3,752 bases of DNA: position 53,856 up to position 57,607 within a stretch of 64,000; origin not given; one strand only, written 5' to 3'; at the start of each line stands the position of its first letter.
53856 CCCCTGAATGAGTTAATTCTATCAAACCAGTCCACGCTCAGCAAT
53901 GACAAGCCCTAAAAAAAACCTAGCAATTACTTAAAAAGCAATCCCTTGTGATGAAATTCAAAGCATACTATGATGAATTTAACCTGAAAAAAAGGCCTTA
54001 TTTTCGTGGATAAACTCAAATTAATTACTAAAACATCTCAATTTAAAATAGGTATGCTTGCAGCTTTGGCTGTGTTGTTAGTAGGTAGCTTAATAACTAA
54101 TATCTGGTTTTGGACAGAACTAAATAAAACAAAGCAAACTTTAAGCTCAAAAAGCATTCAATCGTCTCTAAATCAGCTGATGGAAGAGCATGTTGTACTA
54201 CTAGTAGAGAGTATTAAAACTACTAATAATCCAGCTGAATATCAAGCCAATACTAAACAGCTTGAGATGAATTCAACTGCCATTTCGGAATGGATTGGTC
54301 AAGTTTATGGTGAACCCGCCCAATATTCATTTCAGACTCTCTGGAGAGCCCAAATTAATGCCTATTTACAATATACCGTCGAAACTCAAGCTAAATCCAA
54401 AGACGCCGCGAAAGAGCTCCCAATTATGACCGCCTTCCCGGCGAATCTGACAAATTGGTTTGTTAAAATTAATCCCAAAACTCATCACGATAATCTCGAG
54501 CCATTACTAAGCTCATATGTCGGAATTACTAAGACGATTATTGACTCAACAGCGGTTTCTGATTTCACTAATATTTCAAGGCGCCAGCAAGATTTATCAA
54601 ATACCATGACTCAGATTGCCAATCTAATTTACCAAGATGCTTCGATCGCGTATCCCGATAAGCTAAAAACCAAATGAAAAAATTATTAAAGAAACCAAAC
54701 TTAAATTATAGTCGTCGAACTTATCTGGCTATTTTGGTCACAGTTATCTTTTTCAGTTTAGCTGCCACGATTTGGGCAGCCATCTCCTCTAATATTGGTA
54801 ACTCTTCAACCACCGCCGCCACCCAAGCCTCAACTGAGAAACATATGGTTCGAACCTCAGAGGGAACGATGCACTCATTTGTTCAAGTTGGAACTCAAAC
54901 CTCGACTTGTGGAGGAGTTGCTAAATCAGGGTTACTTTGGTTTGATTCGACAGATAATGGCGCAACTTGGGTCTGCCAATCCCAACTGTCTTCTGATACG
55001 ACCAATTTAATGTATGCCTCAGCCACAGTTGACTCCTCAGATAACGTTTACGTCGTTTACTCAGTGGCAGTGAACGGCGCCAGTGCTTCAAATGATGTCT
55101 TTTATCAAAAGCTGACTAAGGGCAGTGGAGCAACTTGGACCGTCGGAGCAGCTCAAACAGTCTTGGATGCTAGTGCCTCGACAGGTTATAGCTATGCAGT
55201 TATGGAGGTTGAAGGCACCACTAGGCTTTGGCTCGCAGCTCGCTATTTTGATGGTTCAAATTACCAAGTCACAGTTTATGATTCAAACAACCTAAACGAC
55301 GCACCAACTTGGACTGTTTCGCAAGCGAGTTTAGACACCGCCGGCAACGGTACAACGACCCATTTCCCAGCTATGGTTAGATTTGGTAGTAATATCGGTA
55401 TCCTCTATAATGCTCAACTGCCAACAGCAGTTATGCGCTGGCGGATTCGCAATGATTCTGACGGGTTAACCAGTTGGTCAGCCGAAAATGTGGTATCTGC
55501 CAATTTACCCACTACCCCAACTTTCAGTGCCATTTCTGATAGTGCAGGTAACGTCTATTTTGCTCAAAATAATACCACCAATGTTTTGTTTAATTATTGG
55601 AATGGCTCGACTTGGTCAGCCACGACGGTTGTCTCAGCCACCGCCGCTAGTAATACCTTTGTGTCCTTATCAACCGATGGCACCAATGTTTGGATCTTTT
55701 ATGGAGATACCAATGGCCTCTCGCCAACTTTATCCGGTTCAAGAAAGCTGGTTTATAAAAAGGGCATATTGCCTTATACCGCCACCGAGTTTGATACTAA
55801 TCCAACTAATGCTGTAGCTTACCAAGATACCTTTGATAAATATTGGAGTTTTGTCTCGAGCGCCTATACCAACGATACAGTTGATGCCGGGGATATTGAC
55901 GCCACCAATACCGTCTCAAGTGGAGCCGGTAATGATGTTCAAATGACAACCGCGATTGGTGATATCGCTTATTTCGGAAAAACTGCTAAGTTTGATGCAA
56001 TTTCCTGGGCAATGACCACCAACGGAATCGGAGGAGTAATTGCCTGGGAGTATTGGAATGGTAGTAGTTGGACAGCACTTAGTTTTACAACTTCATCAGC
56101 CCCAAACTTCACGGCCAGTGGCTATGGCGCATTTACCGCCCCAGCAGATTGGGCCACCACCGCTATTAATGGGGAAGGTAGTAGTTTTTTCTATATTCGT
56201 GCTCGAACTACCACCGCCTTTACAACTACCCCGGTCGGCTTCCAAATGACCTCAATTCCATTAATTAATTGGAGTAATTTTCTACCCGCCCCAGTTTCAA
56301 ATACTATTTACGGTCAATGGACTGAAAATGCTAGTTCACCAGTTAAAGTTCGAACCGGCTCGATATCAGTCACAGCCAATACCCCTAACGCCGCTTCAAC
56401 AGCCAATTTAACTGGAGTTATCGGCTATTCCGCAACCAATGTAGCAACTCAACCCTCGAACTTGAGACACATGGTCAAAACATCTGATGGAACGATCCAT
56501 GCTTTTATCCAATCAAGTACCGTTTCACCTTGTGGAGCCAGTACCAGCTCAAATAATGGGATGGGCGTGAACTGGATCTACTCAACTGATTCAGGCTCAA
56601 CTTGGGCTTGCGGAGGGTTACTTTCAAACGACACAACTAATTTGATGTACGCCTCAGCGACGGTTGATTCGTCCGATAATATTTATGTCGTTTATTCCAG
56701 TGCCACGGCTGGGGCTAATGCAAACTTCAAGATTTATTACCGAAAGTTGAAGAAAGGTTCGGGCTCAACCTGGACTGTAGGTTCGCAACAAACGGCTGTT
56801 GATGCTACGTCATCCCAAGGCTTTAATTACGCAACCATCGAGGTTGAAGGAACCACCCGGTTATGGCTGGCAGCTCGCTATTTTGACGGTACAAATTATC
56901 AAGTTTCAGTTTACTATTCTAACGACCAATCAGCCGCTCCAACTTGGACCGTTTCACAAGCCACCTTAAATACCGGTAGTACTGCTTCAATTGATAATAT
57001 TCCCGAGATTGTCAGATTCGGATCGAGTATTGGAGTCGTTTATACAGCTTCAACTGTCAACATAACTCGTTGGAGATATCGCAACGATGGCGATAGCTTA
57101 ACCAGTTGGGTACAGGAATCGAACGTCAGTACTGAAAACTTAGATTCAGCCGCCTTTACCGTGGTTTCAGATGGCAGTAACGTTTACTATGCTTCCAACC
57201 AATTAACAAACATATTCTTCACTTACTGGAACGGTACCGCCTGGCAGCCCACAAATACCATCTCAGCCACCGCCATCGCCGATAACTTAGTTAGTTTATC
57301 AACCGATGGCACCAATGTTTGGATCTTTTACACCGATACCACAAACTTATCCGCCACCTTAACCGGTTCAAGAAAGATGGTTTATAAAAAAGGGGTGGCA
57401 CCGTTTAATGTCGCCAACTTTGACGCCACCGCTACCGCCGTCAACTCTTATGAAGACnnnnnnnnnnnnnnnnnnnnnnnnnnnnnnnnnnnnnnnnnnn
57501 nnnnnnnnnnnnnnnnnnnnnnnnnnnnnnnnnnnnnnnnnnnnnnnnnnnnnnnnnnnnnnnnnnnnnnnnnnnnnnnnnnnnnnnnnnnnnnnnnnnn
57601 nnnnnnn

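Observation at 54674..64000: Giant surface protein (>3100 aa, truncated by the window) built from four tandem ~540-aa BNR/Asp-box modules plus an FN3 array, missing from the ORF track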

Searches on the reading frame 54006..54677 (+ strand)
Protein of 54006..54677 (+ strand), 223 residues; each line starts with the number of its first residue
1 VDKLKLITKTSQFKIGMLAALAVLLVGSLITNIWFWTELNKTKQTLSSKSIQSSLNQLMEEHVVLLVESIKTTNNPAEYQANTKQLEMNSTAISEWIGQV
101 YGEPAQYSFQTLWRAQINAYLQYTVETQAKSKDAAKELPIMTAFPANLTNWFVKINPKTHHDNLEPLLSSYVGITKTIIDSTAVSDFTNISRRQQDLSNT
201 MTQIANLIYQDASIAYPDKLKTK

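Call 13: find_encoding_contigs(protein=window:54006-54677:+, flank=10000, max_places=6)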
Protein window:54006-54677:+ (223 aa): no gene with exactly this product is on record in the collection.

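Call 14: search_protein_families(library=pfam, proteins=[window:54006-54674:+], max_evalue=0.01)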
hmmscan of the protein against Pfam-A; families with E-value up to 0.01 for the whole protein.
window:54006-54674:+ (223 aa): 0 families

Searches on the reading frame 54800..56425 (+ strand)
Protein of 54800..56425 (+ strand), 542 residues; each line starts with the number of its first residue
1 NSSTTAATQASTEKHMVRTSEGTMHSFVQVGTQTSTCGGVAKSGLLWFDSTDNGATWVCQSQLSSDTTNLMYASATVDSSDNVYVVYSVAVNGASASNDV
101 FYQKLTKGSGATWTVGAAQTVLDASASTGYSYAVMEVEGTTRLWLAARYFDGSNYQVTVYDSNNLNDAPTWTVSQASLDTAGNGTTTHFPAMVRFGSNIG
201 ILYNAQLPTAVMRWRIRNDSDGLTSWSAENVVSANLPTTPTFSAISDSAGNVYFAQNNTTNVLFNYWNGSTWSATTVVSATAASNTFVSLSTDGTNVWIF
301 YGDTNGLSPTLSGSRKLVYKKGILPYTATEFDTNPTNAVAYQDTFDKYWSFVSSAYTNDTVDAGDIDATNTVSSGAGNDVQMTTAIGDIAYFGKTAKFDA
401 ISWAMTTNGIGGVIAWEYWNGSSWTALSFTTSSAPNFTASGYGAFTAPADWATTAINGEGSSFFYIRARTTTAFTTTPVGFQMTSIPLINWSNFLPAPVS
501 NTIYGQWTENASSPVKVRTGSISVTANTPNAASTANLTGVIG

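Call 8: search_protein_families(library=pfam, proteins=[window:54800-56425:+], max_evalue=1)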
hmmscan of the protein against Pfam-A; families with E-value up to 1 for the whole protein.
window:54800-56425:+ (542 aa): 3 families
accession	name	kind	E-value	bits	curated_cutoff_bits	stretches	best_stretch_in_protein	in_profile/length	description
PF10708.14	DUF2510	-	0.082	13.1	24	0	266-282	16-32/35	Protein of unknown function (DUF2510)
PF19565.4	DUF6087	-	0.1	13.3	27.1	0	265-288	47-70/99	Family of unknown function (DUF6087)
PF13024.11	DUF3884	-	0.13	12.3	21.7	1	47-85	29-65/73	Protein of unknown function (DUF3884)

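Call 9: search_protein_families(library=ncbifam, proteins=[window:54800-56425:+], max_evalue=1)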
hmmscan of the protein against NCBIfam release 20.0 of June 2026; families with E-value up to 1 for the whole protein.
window:54800-56425:+ (542 aa): 0 families

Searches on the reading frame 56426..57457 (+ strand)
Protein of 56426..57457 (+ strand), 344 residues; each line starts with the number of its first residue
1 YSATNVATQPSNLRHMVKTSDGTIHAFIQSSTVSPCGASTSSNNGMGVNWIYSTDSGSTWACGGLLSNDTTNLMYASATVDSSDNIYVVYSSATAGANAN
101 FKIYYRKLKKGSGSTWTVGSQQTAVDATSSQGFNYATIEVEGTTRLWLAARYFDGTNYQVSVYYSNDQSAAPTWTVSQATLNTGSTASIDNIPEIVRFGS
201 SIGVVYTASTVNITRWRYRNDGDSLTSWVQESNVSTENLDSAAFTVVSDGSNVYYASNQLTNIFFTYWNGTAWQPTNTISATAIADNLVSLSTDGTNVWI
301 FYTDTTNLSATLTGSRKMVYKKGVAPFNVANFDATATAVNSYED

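Call 58: search_protein_representatives(alignment_id=A6)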
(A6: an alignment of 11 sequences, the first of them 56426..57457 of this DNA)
Query: 11 sequences, 342 profile positions. Proteins with E-value up to 0.001 (for the whole library): 1236; up to 1e-10: 259; up to 1e-30: 73. The best 150 are listed.
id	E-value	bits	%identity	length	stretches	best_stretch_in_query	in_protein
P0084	0.0e+00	1839.4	-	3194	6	1-342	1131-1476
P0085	0.0e+00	1626.3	-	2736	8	2-342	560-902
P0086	0.0e+00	1173.1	-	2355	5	1-341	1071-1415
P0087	0.0e+00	1033.2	-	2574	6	5-341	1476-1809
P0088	6.7e-284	955.8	-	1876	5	1-333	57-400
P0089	4.1e-283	953.2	-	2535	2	1-342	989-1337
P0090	8.5e-241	814.1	-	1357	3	1-342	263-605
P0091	1.6e-239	809.9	-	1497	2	1-342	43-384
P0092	5.2e-221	749.0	-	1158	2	1-342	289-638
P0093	9.5e-220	744.9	-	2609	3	2-342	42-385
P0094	1.2e-203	691.9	-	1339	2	1-332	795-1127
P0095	3.6e-197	670.7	-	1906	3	2-328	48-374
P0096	1.6e-168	576.4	-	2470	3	1-342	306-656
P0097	4.8e-168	574.9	-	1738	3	2-315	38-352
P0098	6.3e-165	564.6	-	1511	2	2-326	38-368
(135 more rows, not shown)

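Call 62: search_protein_families(library=pfam, alignment_id=A7, max_evalue=0.001)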
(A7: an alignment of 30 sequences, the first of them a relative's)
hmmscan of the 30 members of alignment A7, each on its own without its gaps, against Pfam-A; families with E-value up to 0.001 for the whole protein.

A. member 1, P0144 (372 aa): 3 families
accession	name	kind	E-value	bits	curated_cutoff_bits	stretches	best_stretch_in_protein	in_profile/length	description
PF13088.12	BNR_2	-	8e-08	32.4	31.4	1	27-254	56-276/277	BNR repeat-like domain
PF24316.1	Tli3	-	0.0002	22.1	27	0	129-187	47-110/129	T6SS Tli3 immunity protein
PF21471.3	Reelin_subrepeat-B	-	0.00091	19.5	27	0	155-225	55-119/127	Reelin subrepeat B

B. families by the number of members that match (of 30 scanned): 20 families
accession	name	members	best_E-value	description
PF13088.12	BNR_2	12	1.3e-13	BNR repeat-like domain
PF24316.1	Tli3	4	2.1e-07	T6SS Tli3 immunity protein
PF21471.3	Reelin_subrepeat-B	3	8.4e-06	Reelin subrepeat B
PF18911.6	PKD_4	1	8.9e-54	PKD domain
PF00801.26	PKD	1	9.2e-44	PKD domain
PF17963.7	Big_9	1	5.2e-23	Bacterial Ig domain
PF22352.2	K319L-like_PKD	1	1.6e-20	K319L-like, PKD domain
PF17892.7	Cadherin_5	1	7.4e-20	Cadherin-like domain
PF17803.7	Cadherin_4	1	7.9e-17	Bacterial cadherin-like domain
PF19077.6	Big_13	1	4.2e-09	Bacterial Ig-like domain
PF13860.13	FlgD_ig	1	6.5e-09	FlgD Ig-like domain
PF02333.21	Phytase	1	1.8e-08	Phytase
PF01436.27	NHL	1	1.1e-05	NHL repeat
PF01551.29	Peptidase_M23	1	0.00013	Peptidase family M23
PF02010.21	REJ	1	0.00024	REJ domain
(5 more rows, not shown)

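Call 63: search_protein_families(library=pfam, alignment_id=A8, max_evalue=0.001)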
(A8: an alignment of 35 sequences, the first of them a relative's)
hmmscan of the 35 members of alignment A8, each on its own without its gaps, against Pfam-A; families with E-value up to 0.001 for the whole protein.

A. member 1, P0143 (833 aa): 1 family
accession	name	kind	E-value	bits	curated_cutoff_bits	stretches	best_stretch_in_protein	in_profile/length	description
PF04151.21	PPC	-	3.2e-06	28.3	25.9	0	165-194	7-36/70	Bacterial pre-peptidase C-terminal domain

B. families by the number of members that match (of 35 scanned): 41 families (the first 25 are shown)
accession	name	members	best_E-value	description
PF13088.12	BNR_2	28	2.3e-44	BNR repeat-like domain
PF15892.11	BNR_4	21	7.9e-26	BNR repeat-containing family member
PF02012.26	BNR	19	9.8e-19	BNR/Asp-box repeat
PF06739.17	SBBP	15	3.8e-24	Beta-propeller repeat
PF21471.3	Reelin_subrepeat-B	13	8.9e-17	Reelin subrepeat B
PF24316.1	Tli3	5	7e-11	T6SS Tli3 immunity protein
PF07676.18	PD40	3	8.6e-20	WD40-like Beta Propeller Repeat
PF13859.12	BNR_3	3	1.2e-11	BNR repeat-like domain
PF13860.13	FlgD_ig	3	3.2e-11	FlgD Ig-like domain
PF15902.12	Sortilin-Vps10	3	7.9e-08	Sortilin, neurotensin receptor 3,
PF24793.1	GINT1_N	3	8.8e-08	Glucosamine inositolphosphorylceramide transferase 1, N-terminal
PF16179.11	RHD_dimer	3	1.5e-07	Rel homology dimerisation domain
PF18962.6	Por_Secre_tail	2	2.5e-06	Secretion system C-terminal sorting domain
PF12699.13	phiKZ_IP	2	1.1e-05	phiKZ-like phage internal head proteins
PF18638.7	CyRPA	2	0.00048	Cysteine-Rich Protective Antigen 6 bladed domain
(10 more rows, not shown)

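Call 76: search_protein_families(library=pfam, proteins=[P0085, P0086, P0087, P0090], max_evalue=0.0001)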
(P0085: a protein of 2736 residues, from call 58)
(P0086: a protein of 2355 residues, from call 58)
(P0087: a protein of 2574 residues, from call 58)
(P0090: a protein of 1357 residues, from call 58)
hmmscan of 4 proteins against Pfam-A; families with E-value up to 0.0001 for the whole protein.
P0085 (2736 aa): 1 family
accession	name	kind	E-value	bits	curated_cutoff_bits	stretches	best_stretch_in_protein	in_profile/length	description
PF01551.29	Peptidase_M23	-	3.2e-19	69.4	28.7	1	210-318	2-96/96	Peptidase family M23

P0086 (2355 aa): 2 families
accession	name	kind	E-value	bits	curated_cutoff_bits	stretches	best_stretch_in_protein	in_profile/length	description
PF13385.13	Laminin_G_3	-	3.3e-16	60.2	27.6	1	1807-1947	14-151/151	Concanavalin A-like lectin/glucanases superfamily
PF10102.14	DUF2341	-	4.9e-16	59.4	23.4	1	1671-1736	2-65/84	Domain of unknown function (DUF2341)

P0087 (2574 aa): 1 family
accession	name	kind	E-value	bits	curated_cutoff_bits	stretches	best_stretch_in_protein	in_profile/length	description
PF13385.13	Laminin_G_3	-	6e-19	69.1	27.6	1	2040-2207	2-150/151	Concanavalin A-like lectin/glucanases superfamily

P0090 (1357 aa): 0 families

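Call 83: find_encoding_contigs(protein=P0084, flank=6000, max_places=3)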
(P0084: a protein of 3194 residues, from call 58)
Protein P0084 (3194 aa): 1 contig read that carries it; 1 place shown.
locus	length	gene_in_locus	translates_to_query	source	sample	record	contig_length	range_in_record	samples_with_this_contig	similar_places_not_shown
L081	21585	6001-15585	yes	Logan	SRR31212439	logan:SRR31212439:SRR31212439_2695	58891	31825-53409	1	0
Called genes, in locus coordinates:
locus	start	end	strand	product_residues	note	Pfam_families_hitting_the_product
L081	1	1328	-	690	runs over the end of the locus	-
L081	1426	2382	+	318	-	PF17125:Methyltr_RsmF_N, PF22458:RsmF-B_ferredox, PF01189:Methyltr_RsmB-F, PF13847:Methyltransf_31 (weak)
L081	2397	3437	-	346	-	PF01757:Acyl_transf_3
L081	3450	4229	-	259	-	PF01061:ABC2_membrane (weak)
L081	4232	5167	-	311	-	PF00005:ABC_tran, PF13304:AAA_21 (weak)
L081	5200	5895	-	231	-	-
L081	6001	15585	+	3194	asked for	PF00041:fn3 (faint), PF16656:Pur_ac_phosph_N (weak)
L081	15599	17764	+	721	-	PF05228:CHASE4, PF13188:PAS_8 (faint), PF00989:PAS, PF08447:PAS_3, PF08448:PAS_4, PF13426:PAS_9, PF00512:HisKA, PF02518:HATPase_c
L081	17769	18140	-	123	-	PF00072:Response_reg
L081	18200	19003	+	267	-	PF00005:ABC_tran, PF02463:SMC_N (weak), PF13304:AAA_21 (faint)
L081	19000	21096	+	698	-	PF12704:MacB_PCD, PF02687:FtsX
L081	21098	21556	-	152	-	PF06983:3-dmu-9_3-mt, PF00903:Glyoxalase (weak)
